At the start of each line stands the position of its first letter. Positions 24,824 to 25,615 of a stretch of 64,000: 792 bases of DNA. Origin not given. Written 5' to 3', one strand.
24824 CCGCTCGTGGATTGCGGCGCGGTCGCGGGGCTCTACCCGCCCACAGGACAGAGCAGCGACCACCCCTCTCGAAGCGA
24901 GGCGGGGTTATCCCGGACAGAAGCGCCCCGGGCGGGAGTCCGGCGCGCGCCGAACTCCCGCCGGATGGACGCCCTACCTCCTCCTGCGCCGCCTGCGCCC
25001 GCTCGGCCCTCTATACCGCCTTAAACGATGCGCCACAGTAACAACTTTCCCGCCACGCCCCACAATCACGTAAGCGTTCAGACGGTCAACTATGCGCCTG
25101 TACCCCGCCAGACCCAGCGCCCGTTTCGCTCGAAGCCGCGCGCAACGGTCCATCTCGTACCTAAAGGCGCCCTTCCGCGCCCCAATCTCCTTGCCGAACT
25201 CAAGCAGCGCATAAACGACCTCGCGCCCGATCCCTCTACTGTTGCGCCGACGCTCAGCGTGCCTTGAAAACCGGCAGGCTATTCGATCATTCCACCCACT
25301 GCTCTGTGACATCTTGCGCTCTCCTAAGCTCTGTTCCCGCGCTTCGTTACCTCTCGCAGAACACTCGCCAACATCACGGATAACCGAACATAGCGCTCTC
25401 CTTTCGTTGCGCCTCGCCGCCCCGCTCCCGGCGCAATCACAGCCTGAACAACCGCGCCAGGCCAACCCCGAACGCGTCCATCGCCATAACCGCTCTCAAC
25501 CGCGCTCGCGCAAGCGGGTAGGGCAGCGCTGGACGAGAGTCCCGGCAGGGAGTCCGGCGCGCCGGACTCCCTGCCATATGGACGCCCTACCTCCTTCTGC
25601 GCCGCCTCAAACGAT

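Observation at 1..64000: Very strong, uniform strand asymmetry: the + strand has about twice as much C as G regardless of gene orientation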

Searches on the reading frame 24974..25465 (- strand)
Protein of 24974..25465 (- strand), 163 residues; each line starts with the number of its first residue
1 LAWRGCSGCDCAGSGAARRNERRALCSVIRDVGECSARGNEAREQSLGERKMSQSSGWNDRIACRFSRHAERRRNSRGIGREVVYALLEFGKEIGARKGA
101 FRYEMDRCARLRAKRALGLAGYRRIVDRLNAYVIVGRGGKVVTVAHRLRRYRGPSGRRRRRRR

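Call 38: search_protein_families(library=pfam, max_evalue=0.01, proteins=[window:24974-25465:-])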
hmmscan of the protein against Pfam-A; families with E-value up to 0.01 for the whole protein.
window:24974-25465:- (163 aa): 1 family
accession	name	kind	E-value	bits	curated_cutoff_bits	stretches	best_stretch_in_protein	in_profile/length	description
PF14076.12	DUF4258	-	0.0071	17.1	25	0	66-94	1-28/71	Domain of unknown function (DUF4258)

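Call 65: search_protein_families(library=padloc, max_evalue=0.001, proteins=[window:24974-25465:-])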
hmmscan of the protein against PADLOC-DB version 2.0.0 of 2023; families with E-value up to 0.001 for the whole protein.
window:24974-25465:- (163 aa): 0 families
